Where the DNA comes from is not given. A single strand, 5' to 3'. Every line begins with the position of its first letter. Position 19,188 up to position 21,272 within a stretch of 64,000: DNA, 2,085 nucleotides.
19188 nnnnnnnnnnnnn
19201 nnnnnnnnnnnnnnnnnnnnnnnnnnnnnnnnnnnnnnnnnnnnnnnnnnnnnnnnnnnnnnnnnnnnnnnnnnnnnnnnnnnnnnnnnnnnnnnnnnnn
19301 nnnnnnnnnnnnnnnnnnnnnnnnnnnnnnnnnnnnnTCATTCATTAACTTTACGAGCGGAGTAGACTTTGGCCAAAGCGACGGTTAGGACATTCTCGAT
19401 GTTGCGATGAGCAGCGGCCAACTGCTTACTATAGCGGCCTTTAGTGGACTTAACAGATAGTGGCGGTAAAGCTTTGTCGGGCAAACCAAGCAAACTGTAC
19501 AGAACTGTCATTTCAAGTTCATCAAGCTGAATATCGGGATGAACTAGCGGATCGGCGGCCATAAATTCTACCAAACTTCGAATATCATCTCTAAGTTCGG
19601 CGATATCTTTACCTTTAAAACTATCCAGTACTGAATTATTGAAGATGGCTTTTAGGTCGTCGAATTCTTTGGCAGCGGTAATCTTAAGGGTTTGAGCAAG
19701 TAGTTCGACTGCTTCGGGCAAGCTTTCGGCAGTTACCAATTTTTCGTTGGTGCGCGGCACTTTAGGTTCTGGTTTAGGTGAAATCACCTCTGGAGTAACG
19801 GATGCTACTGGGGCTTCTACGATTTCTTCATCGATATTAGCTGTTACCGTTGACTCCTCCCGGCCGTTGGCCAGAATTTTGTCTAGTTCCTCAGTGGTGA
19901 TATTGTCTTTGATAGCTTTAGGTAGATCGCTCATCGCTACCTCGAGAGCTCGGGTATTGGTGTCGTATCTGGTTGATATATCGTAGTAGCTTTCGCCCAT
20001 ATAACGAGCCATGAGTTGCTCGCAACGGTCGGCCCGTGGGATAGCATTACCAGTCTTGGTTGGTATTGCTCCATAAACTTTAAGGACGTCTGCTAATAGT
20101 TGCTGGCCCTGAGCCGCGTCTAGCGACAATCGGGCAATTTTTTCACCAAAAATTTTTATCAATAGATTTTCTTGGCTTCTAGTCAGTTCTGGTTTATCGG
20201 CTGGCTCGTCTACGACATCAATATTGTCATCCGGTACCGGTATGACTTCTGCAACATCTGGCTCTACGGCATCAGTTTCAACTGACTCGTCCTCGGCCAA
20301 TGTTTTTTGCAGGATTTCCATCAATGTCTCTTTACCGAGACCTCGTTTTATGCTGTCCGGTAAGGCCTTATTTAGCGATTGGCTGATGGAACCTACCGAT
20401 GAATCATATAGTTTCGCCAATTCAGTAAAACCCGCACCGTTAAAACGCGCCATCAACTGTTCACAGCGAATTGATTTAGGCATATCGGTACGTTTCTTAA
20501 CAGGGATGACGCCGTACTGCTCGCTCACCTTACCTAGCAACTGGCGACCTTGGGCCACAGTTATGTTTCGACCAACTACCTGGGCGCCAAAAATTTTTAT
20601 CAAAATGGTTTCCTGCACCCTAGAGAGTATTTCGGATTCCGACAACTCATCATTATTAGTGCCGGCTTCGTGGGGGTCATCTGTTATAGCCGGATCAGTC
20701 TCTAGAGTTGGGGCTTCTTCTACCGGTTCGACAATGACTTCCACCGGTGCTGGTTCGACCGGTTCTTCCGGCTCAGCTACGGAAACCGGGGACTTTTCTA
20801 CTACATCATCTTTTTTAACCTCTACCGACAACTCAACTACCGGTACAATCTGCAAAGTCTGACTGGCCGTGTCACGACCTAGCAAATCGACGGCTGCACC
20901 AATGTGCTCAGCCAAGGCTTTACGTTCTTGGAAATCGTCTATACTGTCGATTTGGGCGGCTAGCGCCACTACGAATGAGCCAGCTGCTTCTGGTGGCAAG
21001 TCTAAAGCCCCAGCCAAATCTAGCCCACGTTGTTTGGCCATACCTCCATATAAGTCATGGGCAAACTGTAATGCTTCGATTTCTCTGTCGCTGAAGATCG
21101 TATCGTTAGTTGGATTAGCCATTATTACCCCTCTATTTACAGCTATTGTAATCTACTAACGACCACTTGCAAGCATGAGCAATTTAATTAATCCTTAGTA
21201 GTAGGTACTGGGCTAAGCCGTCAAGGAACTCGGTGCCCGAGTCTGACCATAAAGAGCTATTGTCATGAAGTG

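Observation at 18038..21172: A 594-aa protein with duplicated sigma-region-4-like modules, translationally coupled to a second RpoD-like sigma factor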

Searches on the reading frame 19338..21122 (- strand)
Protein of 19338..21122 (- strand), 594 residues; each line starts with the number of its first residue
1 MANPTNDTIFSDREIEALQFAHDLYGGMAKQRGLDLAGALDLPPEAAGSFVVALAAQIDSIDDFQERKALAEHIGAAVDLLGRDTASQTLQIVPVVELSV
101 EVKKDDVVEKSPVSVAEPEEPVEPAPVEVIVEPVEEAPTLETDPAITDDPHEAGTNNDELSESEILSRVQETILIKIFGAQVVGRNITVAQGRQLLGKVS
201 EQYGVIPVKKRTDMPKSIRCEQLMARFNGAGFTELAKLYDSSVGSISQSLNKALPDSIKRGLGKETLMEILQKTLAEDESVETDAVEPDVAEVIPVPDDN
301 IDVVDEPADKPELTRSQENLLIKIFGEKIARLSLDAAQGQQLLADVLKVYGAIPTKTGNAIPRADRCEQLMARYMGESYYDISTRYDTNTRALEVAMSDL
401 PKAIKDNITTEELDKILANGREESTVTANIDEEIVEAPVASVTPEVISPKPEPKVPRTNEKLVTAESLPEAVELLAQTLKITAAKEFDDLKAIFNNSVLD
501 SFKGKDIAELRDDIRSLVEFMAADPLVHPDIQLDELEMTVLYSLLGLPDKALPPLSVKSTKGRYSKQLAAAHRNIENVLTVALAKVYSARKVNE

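Call 3: search_protein_families(library=pfam, proteins=[window:19338-21122:-], max_evalue=1)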
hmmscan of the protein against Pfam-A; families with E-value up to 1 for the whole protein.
window:19338-21122:- (594 aa): 2 families
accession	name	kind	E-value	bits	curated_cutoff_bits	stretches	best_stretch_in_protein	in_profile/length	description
PF14426.11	Imm2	-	0.025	15.1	35.7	1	490-517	30-57/60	Immunity protein Imm2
PF08765.17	Mor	-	0.071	13.6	24.9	1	183-253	27-95/107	Mor transcription activator family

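Call 4: search_protein_families(library=ncbifam, proteins=[window:19338-21122:-], max_evalue=1)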
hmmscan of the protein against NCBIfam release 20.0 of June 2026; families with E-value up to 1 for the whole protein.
window:19338-21122:- (594 aa): 0 families

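Call 8: find_homologous_proteins(query=window:19338-21122:-)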
Query window:19338-21122:- (594 aa): 1 proteins with E <= 0.001 among 8000 candidates.
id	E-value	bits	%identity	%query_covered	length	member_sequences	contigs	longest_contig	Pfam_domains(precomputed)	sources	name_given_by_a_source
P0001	0.0e+0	1262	100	100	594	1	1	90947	-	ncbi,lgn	ncbi:MAG: hypothetical protein ABIQ89_01305 [Candidatus Saccharimonadales bacterium]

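Call 11: search_solved_structures(query=window:19338-21122:-, max_evalue=10)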
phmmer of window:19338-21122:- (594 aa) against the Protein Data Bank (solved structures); distinct sequences matched with E-value up to 10: 1.
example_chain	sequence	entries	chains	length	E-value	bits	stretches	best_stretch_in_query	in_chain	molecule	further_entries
4iqj_M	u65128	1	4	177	0.031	16.1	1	88-169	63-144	DNA polymerase III subunit gamma/tau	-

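Call 12: search_protein_families(library=phrogs, proteins=[window:19338-21122:-], max_evalue=1)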
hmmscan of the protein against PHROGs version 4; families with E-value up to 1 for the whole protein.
window:19338-21122:- (594 aa): 1 family
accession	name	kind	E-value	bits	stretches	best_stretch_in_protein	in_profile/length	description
phrog_532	-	transcription regulation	0.00031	21.9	1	205-248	71-112/132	late transcriptional activator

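Call 13: search_protein_families(library=padloc, proteins=[window:19338-21122:-], max_evalue=1)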
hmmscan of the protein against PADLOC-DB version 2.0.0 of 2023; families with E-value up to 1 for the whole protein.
window:19338-21122:- (594 aa): 0 families

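Call 23: search_protein_representatives(protein=window:19338-21122:-)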
Query: 594 residues. Proteins with E-value up to 0.001 (for the whole library): 41; up to 1e-10: 12; up to 1e-30: 4. The best 41 are listed.
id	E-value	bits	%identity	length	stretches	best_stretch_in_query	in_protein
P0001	0.0e+00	1261.7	100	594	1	1-594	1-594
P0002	1.0e-38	149.8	33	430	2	297-591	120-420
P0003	1.6e-38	149.1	31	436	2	316-589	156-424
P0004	4.4e-33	131.1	31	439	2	423-590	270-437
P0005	6.3e-26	107.5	32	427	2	432-591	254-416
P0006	1.9e-25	106.0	27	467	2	313-592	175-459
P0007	3.3e-19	85.4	39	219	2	457-591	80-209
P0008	6.3e-13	64.6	31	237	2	297-418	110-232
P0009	1.5e-12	63.4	26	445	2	286-590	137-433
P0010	4.1e-12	62.0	27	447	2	424-587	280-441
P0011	4.6e-12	61.8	28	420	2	314-592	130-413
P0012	5.7e-12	61.5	27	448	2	7-334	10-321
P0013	5.1e-10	55.0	29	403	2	8-97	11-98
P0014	1.5e-09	53.5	26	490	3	123-309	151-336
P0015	1.2e-08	50.5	24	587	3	8-111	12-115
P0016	1.8e-08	49.9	30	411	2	2-127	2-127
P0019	5.5e-08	48.3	24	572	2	16-316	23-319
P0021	3.8e-07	45.5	31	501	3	8-99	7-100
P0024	1.5e-06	43.6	20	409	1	7-417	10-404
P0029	1.1e-05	40.7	24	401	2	7-278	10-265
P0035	1.5e-04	37.0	25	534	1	4-271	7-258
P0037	3.0e-04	36.0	24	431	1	5-420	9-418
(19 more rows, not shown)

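Call 41: find_homologous_proteins(query=A2, max_evalue=0.00001)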
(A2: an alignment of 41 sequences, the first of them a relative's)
Query A2 (41 sequences) (594 aa, profile of the alignment): 1 proteins with E <= 0.00001 among 8000 candidates.
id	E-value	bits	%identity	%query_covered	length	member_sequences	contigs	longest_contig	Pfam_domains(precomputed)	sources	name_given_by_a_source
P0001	1.5e-115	405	100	100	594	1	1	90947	-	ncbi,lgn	ncbi:MAG: hypothetical protein ABIQ89_01305 [Candidatus Saccharimonadales bacterium]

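Call 42: find_encoding_contigs(protein=P0002, flank=6000, max_places=3)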
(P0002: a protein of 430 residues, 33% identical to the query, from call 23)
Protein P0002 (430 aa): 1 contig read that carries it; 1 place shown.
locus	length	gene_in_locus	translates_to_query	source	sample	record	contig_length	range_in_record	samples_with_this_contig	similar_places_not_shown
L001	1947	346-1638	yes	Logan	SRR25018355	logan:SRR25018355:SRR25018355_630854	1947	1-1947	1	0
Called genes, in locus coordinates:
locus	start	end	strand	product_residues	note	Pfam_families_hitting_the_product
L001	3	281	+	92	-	?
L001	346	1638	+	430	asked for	-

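Call 44: find_encoding_contigs(protein=P0003, flank=6000, max_places=2)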
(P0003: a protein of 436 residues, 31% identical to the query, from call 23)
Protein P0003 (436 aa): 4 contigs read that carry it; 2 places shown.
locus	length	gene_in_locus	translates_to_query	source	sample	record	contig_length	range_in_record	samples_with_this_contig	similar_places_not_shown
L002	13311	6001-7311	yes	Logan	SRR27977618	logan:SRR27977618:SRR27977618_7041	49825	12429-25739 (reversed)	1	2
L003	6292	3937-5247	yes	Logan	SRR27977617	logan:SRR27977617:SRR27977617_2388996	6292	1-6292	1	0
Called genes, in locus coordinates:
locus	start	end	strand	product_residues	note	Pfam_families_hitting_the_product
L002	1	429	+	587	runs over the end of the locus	PF01807:Zn_ribbon_DnaG, PF08275:DNAG_N, PF01751:Toprim, PF13155:Toprim_2, PF13362:Toprim_3 (weak), PF13662:Toprim_4, PF10410:DnaB_bind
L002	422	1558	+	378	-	PF00140:Sigma70_r1_2, PF04542:Sigma70_r2, PF04539:Sigma70_r3, PF04545:Sigma70_r4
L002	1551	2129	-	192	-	PF13207:AAA_17, PF13238:AAA_18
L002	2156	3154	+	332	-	PF00348:polyprenyl_synt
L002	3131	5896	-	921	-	PF00690:Cation_ATPase_N, PF00122:E1-E2_ATPase, PF00702:Hydrolase, PF13246:Cation_ATPase, PF00689:Cation_ATPase_C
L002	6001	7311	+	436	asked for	-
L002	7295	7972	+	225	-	-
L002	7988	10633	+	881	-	PF02739:5_3_exonuc_N, PF01367:5_3_exonuc, PF00476:DNA_pol_A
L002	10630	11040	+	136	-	PF00293:NUDIX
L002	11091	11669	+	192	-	-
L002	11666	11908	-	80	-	-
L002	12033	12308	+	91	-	-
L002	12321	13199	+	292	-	PF01149:Fapy_DNA_glyco, PF06831:H2TH, PF06827:zf-FPG_IleRS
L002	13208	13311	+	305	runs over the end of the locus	PF06144:DNA_pol3_delta, PF21694:DNA_pol3_delta_C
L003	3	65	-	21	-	?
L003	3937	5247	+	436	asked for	-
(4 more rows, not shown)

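Call 45: find_encoding_contigs(protein=P0004, flank=6000, max_places=2)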
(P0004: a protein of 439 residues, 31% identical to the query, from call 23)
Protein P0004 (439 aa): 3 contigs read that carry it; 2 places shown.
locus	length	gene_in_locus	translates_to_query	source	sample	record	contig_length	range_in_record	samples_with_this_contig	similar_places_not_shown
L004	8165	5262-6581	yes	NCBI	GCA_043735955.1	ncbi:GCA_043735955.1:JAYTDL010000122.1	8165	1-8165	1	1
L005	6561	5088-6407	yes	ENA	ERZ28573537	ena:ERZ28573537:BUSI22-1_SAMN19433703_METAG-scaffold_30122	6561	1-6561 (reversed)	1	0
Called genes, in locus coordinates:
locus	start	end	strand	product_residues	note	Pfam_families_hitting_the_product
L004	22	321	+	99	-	-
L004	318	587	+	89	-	PF15738:YafQ_toxin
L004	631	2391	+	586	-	PF01807:Zn_ribbon_DnaG, PF08275:DNAG_N, PF01751:Toprim, PF13155:Toprim_2, PF13362:Toprim_3 (weak), PF13662:Toprim_4, PF10410:DnaB_bind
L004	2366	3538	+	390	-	PF00140:Sigma70_r1_2, PF04542:Sigma70_r2, PF04539:Sigma70_r3, PF04545:Sigma70_r4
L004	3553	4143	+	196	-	PF13238:AAA_18 (weak)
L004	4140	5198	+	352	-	PF00348:polyprenyl_synt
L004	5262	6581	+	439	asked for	-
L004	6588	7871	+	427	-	PF00140:Sigma70_r1_2, PF04542:Sigma70_r2, PF04539:Sigma70_r3, PF04545:Sigma70_r4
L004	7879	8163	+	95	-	?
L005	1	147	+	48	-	?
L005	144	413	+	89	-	PF15738:YafQ_toxin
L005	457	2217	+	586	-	PF01807:Zn_ribbon_DnaG, PF08275:DNAG_N, PF01751:Toprim, PF13155:Toprim_2, PF13362:Toprim_3 (weak), PF13662:Toprim_4, PF10410:DnaB_bind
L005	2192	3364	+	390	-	PF00140:Sigma70_r1_2, PF04542:Sigma70_r2, PF04539:Sigma70_r3, PF04545:Sigma70_r4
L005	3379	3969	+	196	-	PF13238:AAA_18 (weak)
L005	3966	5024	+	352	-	PF00348:polyprenyl_synt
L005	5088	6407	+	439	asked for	-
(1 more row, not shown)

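Call 46: find_encoding_contigs(protein=P0005, flank=6000, max_places=2)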
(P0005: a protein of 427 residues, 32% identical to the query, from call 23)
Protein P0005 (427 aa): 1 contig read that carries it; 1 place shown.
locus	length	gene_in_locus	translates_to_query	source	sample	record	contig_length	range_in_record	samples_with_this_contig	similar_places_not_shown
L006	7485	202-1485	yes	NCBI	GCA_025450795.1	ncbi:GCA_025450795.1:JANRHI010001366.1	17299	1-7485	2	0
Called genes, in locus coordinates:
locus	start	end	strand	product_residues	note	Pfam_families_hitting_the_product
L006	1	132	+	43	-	?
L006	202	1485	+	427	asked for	-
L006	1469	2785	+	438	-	PF00140:Sigma70_r1_2, PF04542:Sigma70_r2, PF04539:Sigma70_r3 (weak), PF04545:Sigma70_r4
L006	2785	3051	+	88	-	PF02467:Whib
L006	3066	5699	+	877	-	PF02739:5_3_exonuc_N, PF01367:5_3_exonuc, PF00476:DNA_pol_A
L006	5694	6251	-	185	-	PF01769:MgtE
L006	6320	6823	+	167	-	-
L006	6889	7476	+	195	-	-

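Call 47: find_encoding_contigs(protein=P0015, flank=6000, max_places=2)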
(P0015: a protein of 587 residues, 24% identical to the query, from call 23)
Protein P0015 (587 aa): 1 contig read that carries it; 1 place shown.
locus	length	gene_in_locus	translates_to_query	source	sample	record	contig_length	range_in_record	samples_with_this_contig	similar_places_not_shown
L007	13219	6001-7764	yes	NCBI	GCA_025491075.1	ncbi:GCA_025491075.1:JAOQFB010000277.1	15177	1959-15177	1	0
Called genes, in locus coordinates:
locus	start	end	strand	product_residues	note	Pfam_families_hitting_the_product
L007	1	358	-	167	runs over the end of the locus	-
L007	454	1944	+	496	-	PF27096:UvrC_M, PF02151:UVR, PF08459:UvrC_RNaseH_dom, PF14520:HHH_5 (weak)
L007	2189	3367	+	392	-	PF05195:AMP_N, PF00557:Peptidase_M24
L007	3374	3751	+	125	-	PF04020:Phage_holin_4_2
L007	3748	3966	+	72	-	PF03840:SecG (weak)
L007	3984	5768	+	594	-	PF00496:SBP_bac_5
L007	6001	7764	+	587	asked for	PF08281:Sigma70_r4_2 (faint), PF13384:HTH_23 (faint), PF00196:GerE (faint), PF13518:HTH_28 (faint)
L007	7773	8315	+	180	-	-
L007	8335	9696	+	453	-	PF08281:Sigma70_r4_2 (faint), PF04545:Sigma70_r4, PF00196:GerE (faint)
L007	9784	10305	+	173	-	-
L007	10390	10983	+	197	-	-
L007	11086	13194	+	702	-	PF01565:FAD_binding_4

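Call 48: find_encoding_contigs(protein=P0016, flank=6000, max_places=2)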
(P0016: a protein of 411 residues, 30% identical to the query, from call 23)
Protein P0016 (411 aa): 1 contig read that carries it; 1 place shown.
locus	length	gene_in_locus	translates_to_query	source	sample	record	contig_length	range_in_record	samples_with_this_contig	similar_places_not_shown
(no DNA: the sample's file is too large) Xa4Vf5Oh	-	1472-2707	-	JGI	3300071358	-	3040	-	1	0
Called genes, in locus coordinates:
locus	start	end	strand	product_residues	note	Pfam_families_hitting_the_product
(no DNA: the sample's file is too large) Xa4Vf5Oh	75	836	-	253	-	PF00702:Hydrolase (weak), PF05116:S6PP (faint), PF08282:Hydrolase_3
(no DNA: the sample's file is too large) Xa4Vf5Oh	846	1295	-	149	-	PF01243:PNPOx_N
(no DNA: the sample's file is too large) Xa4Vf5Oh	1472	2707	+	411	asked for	PF08281:Sigma70_r4_2 (faint)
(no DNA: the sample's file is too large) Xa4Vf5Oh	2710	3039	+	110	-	?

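Call 49: find_encoding_contigs(protein=P0012, flank=6000, max_places=2)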
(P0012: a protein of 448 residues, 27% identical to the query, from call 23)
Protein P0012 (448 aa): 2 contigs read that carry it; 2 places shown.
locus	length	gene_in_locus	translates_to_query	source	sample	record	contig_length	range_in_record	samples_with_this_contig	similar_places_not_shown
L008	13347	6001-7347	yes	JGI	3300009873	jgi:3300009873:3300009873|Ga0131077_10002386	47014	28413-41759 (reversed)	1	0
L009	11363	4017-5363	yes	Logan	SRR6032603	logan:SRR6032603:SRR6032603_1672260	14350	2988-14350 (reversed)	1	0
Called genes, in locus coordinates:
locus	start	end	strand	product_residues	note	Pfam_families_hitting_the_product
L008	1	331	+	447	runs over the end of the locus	-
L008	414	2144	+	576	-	PF01807:Zn_ribbon_DnaG, PF08275:DNAG_N, PF01751:Toprim, PF13362:Toprim_3 (weak), PF13662:Toprim_4, PF13155:Toprim_2, PF10410:DnaB_bind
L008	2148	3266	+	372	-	PF00140:Sigma70_r1_2, PF04542:Sigma70_r2, PF04539:Sigma70_r3, PF04545:Sigma70_r4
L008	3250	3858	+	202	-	-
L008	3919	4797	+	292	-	-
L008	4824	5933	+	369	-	PF00348:polyprenyl_synt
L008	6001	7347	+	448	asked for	-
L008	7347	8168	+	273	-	PF00140:Sigma70_r1_2, PF04542:Sigma70_r2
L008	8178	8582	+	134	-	PF04545:Sigma70_r4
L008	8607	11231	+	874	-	PF02739:5_3_exonuc_N, PF01367:5_3_exonuc, PF00476:DNA_pol_A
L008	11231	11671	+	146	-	PF00293:NUDIX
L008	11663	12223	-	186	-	PF01769:MgtE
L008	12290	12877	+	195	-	-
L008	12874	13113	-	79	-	-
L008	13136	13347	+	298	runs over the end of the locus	PF01149:Fapy_DNA_glyco, PF06831:H2TH, PF06827:zf-FPG_IleRS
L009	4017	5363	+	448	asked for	-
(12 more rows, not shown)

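Call 61: find_encoding_contigs(protein=P0013, flank=5000, max_places=1)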
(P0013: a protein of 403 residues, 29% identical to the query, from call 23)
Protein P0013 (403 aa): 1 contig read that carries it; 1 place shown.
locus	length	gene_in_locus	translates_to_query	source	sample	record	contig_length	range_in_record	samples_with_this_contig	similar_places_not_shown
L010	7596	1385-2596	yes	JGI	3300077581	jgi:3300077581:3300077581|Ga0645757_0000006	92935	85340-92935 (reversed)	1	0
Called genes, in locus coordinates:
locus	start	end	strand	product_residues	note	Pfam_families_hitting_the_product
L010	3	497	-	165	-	?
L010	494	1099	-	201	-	PF13532:2OG-FeII_Oxy_2 (faint)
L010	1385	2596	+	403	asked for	-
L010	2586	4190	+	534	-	-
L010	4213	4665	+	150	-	PF00293:NUDIX, PF14815:NUDIX_4 (faint)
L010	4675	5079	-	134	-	PF23636:DUF7144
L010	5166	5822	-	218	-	PF07501:G5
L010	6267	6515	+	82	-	-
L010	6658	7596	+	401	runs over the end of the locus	PF00270:DEAD, PF04851:ResIII, PF00271:Helicase_C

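Call 62: find_encoding_contigs(protein=P0035, flank=5000, max_places=1)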
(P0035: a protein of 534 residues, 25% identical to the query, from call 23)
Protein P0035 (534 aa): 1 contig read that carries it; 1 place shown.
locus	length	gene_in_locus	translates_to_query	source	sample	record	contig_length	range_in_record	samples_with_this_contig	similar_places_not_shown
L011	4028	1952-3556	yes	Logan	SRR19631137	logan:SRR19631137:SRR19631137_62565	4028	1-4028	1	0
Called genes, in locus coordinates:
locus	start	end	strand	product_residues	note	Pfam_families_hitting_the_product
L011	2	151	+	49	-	?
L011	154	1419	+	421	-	PF12698:ABC2_membrane_3, PF01061:ABC2_membrane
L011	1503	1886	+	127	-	PF13273:DUF4064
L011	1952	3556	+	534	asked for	PF08281:Sigma70_r4_2 (faint)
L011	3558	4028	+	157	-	?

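Call 63: find_encoding_contigs(protein=P0037, flank=5000, max_places=1)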
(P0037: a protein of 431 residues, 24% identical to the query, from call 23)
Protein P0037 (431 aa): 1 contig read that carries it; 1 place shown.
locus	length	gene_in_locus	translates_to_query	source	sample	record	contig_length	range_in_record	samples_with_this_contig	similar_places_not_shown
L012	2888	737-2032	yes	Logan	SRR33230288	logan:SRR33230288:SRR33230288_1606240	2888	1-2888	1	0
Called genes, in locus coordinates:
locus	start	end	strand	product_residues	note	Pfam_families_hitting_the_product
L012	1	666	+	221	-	?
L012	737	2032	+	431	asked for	-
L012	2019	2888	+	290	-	?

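Call 65: search_protein_families(library=pfam, proteins=[L010:2586-4190:+, L012:2019-2888:+, L007:7773-8315:+, L007:8335-9696:+, L002:7295-7972:+, L011:3558-4028:+], max_evalue=1)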
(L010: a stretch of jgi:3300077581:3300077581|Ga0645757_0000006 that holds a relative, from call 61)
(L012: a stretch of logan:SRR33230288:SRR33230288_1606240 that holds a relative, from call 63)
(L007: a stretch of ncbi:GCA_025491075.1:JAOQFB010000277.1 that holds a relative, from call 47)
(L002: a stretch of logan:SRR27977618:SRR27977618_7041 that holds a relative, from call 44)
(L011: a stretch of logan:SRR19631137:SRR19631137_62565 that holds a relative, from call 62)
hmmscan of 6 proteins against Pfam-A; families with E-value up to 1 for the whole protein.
L010:2586-4190:+ (534 aa): 2 families
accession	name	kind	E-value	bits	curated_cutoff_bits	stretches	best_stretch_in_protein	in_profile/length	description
PF24409.1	wHTH-PRTase_assc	-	0.00065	20.1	27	0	426-461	34-69/83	wHTH-PRTase associated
PF03374.19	ANT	-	0.0075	17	25.3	1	408-452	62-106/108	Phage antirepressor protein KilAC domain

L012:2019-2888:+ (290 aa): 1 family
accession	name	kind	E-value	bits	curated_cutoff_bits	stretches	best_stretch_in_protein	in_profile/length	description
PF00140.25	Sigma70_r1_2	-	0.0043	17.4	22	1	245-269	8-32/34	Sigma-70 factor, region 1.2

L007:7773-8315:+ (180 aa): 2 families
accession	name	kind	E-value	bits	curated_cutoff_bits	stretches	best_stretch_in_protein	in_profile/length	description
PF13565.12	HTH_32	-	0.1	13.6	33.7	0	98-153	19-67/73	Homeodomain-like domain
PF12997.12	DUF3881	-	0.3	10.7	27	1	103-154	157-204/283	Domain of unknown function, E. rectale Gene description (DUF3881)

L007:8335-9696:+ (453 aa): 5 families
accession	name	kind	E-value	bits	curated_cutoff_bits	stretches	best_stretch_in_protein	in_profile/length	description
PF04545.22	Sigma70_r4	-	5.2e-15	55.1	24.1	1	130-180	2-48/50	Sigma-70, region 4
PF00196.25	GerE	-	8e-13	48.2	23.5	2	390-445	1-57/57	Bacterial regulatory proteins, luxR family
PF08281.18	Sigma70_r4_2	-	1.9e-10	40.6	25.7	3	125-180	3-54/54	Sigma-70, region 4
PF04967.18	HTH_10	-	0.0011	19.1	23.1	0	143-178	13-49/53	HTH DNA binding domain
PF13384.12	HTH_23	-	0.0038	17.4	24.6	0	398-435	9-46/50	Homeodomain-like domain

L002:7295-7972:+ (225 aa): 0 families

L011:3558-4028:+ (157 aa): 1 family
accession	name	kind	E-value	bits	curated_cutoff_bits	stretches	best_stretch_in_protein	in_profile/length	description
PF06475.18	Glycolipid_bind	-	0.26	11.3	25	1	105-143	98-136/180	Putative glycolipid-binding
